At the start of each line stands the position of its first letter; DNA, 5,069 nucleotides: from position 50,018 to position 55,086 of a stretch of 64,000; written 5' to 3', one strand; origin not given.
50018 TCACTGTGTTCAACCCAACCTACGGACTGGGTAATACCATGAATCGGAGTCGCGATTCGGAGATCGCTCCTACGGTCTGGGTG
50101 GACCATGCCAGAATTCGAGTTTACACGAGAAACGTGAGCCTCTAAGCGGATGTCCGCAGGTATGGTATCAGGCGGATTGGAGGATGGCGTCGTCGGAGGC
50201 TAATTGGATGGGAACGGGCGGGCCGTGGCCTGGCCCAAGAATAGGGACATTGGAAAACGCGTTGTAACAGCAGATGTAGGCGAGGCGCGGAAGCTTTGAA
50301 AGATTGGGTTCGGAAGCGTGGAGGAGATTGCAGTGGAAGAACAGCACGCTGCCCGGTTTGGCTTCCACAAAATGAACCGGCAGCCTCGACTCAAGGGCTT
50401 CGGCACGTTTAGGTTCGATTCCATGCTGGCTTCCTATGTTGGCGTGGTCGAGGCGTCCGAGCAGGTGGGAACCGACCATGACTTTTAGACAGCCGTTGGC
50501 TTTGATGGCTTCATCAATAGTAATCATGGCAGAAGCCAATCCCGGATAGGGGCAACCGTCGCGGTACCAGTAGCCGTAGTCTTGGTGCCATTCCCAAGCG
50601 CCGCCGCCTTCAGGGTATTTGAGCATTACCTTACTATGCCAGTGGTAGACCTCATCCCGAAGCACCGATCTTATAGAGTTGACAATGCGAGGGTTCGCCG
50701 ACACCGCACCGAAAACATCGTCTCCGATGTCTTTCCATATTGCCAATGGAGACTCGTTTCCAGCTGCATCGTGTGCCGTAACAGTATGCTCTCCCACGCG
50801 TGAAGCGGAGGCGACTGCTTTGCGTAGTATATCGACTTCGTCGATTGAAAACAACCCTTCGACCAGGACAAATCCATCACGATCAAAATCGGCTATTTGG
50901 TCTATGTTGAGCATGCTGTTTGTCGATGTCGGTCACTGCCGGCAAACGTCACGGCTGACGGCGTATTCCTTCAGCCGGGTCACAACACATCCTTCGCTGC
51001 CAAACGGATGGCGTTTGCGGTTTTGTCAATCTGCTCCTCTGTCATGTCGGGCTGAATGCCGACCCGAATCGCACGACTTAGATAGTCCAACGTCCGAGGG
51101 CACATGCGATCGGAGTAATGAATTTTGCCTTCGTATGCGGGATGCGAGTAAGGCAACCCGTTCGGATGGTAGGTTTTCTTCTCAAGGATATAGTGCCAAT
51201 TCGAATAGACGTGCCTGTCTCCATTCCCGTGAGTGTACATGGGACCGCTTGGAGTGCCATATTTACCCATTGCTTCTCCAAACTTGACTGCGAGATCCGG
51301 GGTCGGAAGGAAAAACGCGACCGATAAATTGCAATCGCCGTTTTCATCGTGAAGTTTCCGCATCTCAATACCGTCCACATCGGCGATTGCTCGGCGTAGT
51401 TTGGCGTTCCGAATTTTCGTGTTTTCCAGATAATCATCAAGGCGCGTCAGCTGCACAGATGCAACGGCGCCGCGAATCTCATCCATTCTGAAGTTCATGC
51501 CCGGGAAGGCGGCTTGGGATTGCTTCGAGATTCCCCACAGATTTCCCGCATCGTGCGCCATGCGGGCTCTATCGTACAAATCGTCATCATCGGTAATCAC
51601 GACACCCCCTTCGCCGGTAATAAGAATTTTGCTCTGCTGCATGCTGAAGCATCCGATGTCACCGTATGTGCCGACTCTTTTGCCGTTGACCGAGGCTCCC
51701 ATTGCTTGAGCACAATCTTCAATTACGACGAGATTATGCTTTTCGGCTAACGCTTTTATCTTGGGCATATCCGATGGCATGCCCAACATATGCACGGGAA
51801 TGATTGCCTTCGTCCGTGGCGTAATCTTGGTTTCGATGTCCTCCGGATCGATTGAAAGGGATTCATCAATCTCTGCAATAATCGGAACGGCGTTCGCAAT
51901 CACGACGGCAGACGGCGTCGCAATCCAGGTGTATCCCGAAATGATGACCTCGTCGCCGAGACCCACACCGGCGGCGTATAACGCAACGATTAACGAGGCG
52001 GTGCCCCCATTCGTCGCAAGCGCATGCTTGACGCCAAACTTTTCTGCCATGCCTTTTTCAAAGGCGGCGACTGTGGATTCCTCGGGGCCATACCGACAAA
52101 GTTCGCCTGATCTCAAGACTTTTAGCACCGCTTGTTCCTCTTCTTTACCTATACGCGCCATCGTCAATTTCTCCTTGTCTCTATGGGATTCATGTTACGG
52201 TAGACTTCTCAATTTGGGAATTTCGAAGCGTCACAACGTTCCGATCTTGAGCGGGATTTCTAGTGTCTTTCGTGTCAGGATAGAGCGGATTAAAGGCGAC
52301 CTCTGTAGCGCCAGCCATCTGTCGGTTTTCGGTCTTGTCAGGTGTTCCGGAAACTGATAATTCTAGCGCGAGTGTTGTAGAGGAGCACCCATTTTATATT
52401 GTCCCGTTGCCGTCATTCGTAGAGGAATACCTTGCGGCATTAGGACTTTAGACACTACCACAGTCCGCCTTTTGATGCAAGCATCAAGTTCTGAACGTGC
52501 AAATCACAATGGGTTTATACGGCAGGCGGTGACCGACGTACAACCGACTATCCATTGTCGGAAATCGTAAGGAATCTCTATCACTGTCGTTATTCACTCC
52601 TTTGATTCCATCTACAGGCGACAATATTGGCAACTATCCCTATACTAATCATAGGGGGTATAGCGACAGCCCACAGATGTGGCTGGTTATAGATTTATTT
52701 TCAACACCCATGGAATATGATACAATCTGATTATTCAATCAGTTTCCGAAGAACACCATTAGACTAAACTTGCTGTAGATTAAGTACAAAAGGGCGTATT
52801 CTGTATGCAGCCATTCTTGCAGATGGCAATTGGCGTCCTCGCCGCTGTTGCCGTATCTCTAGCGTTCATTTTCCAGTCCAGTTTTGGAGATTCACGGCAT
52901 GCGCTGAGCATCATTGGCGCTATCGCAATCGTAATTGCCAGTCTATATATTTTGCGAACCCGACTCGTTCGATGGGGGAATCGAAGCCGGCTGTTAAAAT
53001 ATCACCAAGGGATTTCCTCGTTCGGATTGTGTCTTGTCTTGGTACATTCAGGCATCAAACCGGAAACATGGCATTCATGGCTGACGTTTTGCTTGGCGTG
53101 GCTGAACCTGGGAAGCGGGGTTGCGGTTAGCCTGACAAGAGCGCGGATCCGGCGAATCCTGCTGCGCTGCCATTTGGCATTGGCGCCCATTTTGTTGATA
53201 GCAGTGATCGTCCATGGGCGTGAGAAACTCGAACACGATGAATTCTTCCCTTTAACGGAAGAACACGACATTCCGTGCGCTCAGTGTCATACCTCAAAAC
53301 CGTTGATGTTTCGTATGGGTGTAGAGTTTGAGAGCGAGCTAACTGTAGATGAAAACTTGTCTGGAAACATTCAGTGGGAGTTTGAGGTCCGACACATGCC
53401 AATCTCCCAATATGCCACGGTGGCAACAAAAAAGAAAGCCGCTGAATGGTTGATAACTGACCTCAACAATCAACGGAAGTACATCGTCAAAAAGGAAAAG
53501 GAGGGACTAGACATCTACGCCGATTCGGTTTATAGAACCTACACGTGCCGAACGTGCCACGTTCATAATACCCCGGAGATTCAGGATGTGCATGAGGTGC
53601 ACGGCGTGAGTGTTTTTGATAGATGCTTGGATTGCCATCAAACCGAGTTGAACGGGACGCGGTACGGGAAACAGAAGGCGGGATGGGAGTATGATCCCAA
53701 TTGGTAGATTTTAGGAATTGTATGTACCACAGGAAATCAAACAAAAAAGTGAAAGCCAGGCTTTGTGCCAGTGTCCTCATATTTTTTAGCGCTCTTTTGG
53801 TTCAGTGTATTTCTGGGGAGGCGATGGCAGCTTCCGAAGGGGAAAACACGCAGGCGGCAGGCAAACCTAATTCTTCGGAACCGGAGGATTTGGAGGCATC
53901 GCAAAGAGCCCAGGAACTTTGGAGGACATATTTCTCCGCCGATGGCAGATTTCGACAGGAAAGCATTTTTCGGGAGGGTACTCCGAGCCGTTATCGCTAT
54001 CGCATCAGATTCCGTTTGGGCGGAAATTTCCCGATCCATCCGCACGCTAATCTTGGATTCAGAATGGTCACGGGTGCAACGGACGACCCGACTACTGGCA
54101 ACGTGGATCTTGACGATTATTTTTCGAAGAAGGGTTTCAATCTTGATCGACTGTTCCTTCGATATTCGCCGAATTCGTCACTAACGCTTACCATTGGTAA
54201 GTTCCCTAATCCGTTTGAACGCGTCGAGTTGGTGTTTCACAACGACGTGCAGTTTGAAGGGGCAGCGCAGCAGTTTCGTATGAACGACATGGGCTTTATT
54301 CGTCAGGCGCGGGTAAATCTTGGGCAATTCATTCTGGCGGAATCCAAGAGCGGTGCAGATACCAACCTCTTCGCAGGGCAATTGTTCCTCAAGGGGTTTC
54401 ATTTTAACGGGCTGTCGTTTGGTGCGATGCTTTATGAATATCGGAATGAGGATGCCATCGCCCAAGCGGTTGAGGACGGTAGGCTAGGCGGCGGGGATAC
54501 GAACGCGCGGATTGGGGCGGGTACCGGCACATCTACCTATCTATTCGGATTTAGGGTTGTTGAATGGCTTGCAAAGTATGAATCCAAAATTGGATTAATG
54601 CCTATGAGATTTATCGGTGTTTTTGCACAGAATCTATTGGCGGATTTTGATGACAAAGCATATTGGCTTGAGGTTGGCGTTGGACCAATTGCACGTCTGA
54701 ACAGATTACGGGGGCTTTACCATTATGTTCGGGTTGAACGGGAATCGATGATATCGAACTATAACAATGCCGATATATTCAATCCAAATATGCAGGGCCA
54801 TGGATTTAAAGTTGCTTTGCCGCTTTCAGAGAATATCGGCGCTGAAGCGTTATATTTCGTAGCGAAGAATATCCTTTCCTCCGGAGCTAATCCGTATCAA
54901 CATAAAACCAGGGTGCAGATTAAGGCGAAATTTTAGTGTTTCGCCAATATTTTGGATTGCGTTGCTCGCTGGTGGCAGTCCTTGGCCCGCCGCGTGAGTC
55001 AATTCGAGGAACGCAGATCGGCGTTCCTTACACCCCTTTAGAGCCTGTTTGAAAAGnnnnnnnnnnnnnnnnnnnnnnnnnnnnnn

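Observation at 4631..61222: Many sequence-unrelated hairpins sharing one CCTAC tail: a GTAG-headed REP-like superfamily with strong strand bias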

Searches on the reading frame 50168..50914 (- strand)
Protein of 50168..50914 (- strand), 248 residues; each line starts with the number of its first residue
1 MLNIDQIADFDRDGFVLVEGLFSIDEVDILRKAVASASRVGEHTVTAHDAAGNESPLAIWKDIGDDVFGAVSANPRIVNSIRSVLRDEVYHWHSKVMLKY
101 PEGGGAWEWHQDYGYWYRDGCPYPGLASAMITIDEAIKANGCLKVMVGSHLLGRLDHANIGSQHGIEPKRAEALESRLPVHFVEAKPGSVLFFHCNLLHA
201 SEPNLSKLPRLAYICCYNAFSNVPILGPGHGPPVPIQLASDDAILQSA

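Call 9: search_protein_families(library=pfam, proteins=[window:50168-50914:-])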
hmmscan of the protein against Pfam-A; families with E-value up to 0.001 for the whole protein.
window:50168-50914:- (248 aa): 1 family
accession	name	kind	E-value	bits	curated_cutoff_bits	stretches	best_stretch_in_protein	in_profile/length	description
PF05721.19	PhyH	-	3.3e-33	116.2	22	1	10-210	1-211/213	Phytanoyl-CoA dioxygenase (PhyH)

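Call 55: find_encoding_contigs(protein=window:50168-50914:-, flank=10000, max_places=6)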
Protein window:50168-50914:- (248 aa): no gene with exactly this product is on record in the collection.

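Call 56: find_homologous_proteins(query=window:50168-50914:-, max_evalue=1e-60)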
Query window:50168-50914:- (248 aa): 1471 proteins with E <= 1e-60 among 4189 candidates; the best 120 are listed.
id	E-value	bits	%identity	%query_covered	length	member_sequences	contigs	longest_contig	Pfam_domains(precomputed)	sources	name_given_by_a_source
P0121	1.9e-162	557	96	100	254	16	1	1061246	PF05721.20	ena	-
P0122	1.0e-152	525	90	100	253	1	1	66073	PF05721.20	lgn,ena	-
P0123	7.1e-147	506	86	100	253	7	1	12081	PF05721.20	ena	-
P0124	1.3e-144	498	83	100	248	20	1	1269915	PF05721.20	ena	-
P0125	5.5e-144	496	84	100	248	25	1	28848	PF05721.20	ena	-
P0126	3.0e-142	490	83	100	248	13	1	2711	PF05721.20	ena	-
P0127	4.9e-142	490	83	100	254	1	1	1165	PF05721.20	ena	-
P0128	4.8e-140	483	89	92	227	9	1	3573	PF05721.20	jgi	jgi:hypothetical protein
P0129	4.4e-138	477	81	100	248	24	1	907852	PF05721.20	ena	-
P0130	6.5e-138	476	82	100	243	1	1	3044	PF05721.20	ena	-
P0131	1.6e-131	455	80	100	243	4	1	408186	PF05721.20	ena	-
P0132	5.3e-125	434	81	92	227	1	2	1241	PF05721.20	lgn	-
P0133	2.5e-124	432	75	100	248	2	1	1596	PF05721.20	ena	-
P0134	1.3e-123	429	71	100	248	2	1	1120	PF05721.20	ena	-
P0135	9.3e-123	427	73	100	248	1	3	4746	PF05721.20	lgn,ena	-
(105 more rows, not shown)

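Call 57: find_encoding_contigs(protein=P0121, flank=10000, max_places=2)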
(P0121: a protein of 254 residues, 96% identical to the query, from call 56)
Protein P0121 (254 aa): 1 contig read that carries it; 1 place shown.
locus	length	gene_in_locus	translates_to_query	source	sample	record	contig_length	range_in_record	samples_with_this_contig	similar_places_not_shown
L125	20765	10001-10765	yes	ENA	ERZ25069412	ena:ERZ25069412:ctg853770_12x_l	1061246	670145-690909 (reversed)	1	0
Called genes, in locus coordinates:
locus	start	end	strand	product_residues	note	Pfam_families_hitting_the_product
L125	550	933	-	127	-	PF00886:Ribosomal_S16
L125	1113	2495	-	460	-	PF02881:SRP54_N, PF06414:Zeta_toxin (weak), PF00448:SRP54, PF13401:AAA_22 (weak), PF13671:AAA_33 (weak), PF02978:SRP_SPB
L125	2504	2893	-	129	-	PF04297:UPF0122, PF04545:Sigma70_r4, PF08281:Sigma70_r4_2 (weak)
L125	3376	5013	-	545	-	PF00282:Pyridoxal_deC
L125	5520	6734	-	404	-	PF16930:Porin_5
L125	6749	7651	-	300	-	-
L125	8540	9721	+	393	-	PF00155:Aminotran_1_2, PF01041:DegT_DnrJ_EryC1, PF01053:Cys_Met_Meta_PP (weak), PF01212:Beta_elim_lyase (faint)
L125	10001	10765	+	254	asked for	PF05721:PhyH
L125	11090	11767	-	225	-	PF00730:HhH-GPD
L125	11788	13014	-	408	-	PF13439:Glyco_transf_4 (weak), PF00534:Glycos_transf_1, PF13692:Glyco_trans_1_4, PF13524:Glyco_trans_1_2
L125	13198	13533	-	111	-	PF01329:Pterin_4a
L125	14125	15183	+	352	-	PF16868:NMT1_3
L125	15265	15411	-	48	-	-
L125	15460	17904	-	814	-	PF03190:Thioredox_DsbH, PF13899:Thioredoxin_7, PF07221:GlcNAc_2-epim (faint), PF07470:Glyco_hydro_88 (faint), PF11412:DsbD_N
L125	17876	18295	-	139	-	-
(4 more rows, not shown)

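Call 58: find_encoding_contigs(protein=P0124, flank=10000, max_places=2)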
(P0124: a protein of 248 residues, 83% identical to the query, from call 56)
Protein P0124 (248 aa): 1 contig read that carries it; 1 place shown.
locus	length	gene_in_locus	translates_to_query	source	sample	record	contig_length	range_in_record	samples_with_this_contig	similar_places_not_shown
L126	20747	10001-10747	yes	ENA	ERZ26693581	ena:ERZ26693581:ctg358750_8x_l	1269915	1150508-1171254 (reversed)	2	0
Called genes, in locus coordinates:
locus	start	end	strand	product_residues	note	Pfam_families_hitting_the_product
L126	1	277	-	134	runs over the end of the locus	PF00886:Ribosomal_S16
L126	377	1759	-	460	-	PF02881:SRP54_N, PF06414:Zeta_toxin (weak), PF00448:SRP54, PF13671:AAA_33 (weak), PF02978:SRP_SPB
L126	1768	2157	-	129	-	PF04297:UPF0122, PF04545:Sigma70_r4, PF08281:Sigma70_r4_2 (weak)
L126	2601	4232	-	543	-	PF00282:Pyridoxal_deC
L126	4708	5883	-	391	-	PF16930:Porin_5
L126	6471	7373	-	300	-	-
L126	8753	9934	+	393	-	PF00155:Aminotran_1_2, PF01041:DegT_DnrJ_EryC1, PF01053:Cys_Met_Meta_PP (weak), PF01212:Beta_elim_lyase (weak)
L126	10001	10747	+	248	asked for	PF05721:PhyH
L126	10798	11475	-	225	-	PF00730:HhH-GPD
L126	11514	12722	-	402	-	PF13439:Glyco_transf_4, PF13579:Glyco_trans_4_4 (weak), PF00534:Glycos_transf_1, PF13692:Glyco_trans_1_4, PF13524:Glyco_trans_1_2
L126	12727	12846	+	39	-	-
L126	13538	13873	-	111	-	PF01329:Pterin_4a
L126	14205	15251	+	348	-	PF16868:NMT1_3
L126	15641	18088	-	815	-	PF03190:Thioredox_DsbH, PF13899:Thioredoxin_7, PF03663:Glyco_hydro_76 (faint), PF07470:Glyco_hydro_88 (faint), PF11412:DsbD_N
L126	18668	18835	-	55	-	-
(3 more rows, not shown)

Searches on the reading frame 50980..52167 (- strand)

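Call 9: search_protein_families(library=pfam, proteins=[window:50980-52167:-])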
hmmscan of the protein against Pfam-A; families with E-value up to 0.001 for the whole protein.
window:50980-52167:- (395 aa): 5 families
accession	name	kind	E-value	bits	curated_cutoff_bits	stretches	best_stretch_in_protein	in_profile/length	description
PF01041.23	DegT_DnrJ_EryC1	-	5.5e-86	289.4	19.8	1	6-387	3-359/360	DegT/DnrJ/EryC1/StrS aminotransferase family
PF00155.27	Aminotran_1_2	-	7.6e-09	35.7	19.7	1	17-153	29-187/361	Aminotransferase class I and II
PF01212.27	Beta_elim_lyase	-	7e-07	29.3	27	1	29-211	30-230/288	Beta-eliminating lyase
PF01053.26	Cys_Met_Meta_PP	-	5.8e-06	25.6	27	1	31-202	52-223/381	Cys/Met metabolism PLP-dependent enzyme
PF00266.25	Aminotran_5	-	1.9e-05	24.2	21.5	1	50-157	65-181/371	Aminotransferase class-V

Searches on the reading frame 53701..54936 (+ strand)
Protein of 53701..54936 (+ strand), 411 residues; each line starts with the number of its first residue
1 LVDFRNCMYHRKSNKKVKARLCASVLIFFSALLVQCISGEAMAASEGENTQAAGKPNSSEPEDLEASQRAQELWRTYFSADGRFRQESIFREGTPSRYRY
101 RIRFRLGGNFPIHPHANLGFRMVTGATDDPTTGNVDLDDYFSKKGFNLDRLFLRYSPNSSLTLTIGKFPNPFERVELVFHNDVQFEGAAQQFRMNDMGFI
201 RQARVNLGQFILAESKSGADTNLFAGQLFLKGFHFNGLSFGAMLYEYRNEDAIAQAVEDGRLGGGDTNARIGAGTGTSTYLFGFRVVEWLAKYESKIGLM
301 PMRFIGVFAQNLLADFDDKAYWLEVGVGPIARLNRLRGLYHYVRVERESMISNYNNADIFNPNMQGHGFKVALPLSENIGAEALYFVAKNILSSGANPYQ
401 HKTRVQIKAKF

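Call 9: search_protein_families(library=pfam, proteins=[window:53701-54936:+])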
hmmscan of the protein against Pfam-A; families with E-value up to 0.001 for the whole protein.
window:53701-54936:+ (411 aa): 1 family
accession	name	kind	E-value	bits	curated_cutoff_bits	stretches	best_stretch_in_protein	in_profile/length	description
PF16930.11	Porin_5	-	1.2e-23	83.9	22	1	91-249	153-327/535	Putative porin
